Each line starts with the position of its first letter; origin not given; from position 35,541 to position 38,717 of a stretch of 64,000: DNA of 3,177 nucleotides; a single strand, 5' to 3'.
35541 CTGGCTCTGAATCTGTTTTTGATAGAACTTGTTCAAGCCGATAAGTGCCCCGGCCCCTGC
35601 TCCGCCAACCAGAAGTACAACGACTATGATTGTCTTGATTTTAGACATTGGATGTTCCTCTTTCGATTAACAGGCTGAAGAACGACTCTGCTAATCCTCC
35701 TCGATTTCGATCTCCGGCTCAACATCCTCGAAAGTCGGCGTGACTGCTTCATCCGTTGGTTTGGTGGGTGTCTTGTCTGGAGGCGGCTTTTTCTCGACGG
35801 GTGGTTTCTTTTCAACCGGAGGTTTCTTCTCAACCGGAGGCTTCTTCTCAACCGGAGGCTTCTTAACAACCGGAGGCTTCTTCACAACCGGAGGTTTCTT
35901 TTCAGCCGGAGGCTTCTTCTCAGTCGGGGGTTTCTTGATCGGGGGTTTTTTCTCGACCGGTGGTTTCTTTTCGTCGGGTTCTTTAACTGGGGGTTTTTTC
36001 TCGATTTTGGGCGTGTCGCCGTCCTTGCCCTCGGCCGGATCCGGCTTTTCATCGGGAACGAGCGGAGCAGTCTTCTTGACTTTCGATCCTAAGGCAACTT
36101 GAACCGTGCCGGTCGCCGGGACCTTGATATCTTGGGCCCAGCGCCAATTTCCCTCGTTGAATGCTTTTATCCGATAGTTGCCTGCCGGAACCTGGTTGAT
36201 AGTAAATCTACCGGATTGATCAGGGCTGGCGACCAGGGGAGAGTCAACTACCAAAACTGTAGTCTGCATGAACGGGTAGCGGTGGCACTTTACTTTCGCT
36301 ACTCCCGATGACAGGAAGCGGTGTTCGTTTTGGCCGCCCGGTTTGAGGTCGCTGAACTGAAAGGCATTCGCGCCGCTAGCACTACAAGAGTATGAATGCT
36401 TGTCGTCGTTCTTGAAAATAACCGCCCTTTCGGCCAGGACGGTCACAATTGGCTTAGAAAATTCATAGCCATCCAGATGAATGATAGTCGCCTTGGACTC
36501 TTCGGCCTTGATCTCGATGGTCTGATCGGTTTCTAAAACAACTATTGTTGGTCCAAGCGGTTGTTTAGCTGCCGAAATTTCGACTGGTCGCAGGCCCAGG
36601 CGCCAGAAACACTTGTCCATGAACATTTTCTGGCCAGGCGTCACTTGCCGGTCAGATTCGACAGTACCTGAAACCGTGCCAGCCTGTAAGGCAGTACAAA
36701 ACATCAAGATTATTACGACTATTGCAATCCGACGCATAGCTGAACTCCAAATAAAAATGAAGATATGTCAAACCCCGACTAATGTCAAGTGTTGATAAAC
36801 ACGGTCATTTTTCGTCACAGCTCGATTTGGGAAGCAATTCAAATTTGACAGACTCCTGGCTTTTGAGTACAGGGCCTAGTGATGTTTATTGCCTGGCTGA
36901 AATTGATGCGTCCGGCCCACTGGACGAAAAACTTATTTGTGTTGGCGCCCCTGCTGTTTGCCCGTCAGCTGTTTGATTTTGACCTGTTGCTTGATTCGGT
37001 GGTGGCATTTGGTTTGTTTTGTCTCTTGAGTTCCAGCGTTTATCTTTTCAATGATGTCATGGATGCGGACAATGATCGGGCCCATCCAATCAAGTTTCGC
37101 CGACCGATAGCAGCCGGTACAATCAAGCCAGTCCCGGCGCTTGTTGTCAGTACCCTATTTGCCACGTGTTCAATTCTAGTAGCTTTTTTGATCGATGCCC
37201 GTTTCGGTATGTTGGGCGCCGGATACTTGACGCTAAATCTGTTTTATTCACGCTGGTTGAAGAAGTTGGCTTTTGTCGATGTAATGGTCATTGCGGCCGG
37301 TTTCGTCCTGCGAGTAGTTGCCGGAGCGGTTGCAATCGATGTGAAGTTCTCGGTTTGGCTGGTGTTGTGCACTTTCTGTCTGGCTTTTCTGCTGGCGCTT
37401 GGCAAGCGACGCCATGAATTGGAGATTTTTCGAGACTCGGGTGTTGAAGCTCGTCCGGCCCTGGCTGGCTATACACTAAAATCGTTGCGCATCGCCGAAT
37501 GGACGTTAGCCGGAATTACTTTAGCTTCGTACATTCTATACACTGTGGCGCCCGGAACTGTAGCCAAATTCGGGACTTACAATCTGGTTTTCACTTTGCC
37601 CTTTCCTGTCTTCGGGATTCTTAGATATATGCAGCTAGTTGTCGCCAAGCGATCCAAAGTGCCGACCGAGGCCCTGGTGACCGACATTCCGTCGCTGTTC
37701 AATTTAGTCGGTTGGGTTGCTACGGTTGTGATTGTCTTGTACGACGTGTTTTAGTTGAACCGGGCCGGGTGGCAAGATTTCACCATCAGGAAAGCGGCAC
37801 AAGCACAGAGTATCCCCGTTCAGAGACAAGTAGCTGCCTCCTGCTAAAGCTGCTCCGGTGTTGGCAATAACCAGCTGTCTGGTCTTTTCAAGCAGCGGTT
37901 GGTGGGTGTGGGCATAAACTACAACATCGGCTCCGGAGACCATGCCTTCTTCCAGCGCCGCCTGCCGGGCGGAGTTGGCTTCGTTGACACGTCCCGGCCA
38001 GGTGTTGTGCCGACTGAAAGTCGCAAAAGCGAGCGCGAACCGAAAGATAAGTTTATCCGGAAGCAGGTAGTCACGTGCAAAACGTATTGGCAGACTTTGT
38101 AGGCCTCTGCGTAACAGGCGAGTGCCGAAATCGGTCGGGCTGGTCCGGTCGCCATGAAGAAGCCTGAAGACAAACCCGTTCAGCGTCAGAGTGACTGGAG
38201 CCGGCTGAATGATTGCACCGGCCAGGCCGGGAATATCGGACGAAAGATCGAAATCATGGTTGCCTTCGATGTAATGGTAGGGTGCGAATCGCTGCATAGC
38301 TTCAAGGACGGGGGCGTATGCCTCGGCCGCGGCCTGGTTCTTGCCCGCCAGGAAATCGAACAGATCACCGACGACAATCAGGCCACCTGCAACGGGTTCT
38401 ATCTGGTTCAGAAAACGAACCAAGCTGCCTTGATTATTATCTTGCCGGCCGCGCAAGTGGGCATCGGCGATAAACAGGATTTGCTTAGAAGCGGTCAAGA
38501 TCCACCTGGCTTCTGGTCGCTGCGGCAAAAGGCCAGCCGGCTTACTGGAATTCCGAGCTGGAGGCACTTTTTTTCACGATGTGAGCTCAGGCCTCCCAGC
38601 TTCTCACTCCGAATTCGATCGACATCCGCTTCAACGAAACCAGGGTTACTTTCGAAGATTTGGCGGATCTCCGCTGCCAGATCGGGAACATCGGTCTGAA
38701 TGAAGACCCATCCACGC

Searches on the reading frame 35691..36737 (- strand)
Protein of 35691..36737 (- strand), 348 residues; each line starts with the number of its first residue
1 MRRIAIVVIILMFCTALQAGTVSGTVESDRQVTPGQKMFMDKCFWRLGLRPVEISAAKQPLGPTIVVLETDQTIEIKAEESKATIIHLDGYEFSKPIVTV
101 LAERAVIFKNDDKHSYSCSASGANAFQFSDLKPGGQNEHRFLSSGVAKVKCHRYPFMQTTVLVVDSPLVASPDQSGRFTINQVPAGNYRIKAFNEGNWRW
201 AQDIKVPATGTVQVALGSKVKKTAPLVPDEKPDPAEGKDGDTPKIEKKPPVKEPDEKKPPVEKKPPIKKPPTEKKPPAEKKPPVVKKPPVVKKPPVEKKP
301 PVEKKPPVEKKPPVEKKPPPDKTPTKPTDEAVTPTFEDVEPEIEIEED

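Call 6: search_protein_families(library=pfam, proteins=[window:35691-36737:-], max_evalue=0.001)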
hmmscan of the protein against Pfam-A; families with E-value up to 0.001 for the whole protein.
window:35691-36737:- (348 aa): 3 families
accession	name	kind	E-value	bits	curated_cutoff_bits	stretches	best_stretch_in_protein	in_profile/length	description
PF14686.12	fn3_3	-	2e-07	31.1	24.4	1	173-213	32-74/75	Polysaccharide lyase family 4, domain II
PF13620.12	CarboxypepD_reg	-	4e-05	24.3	32.3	1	160-214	18-77/82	Carboxypeptidase regulatory-like domain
PF02095.21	Extensin_1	-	0.00032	21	105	1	246-325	31-106/171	Extensin-like protein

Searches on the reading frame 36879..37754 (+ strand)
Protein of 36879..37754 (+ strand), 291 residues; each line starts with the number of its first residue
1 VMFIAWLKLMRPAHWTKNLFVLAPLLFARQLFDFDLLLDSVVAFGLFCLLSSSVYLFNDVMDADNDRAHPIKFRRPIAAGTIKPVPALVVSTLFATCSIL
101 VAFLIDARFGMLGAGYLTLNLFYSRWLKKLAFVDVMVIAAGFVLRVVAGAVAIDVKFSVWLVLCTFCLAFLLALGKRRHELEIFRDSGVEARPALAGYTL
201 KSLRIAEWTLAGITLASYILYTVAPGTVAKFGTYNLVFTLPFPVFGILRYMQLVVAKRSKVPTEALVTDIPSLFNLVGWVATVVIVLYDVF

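Call 6: search_protein_families(library=pfam, proteins=[window:36879-37754:+], max_evalue=0.001)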
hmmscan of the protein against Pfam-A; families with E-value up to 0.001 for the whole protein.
window:36879-37754:+ (291 aa): 1 family
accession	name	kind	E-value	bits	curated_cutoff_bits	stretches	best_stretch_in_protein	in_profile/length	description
PF01040.23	UbiA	-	9.2e-22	78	34.2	1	26-265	9-243/250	UbiA prenyltransferase family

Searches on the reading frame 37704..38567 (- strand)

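Call 6: search_protein_families(library=pfam, proteins=[window:37704-38567:-], max_evalue=0.001)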
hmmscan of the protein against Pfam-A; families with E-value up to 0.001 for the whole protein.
window:37704-38567:- (287 aa): 2 families
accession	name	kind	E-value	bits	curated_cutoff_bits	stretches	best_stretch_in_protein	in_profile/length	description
PF12850.12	Metallophos_2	-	3e-11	44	27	1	30-142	3-92/154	Calcineurin-like phosphoesterase superfamily domain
PF00149.33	Metallophos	-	3e-10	41.3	21.5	1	30-224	3-191/191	Calcineurin-like phosphoesterase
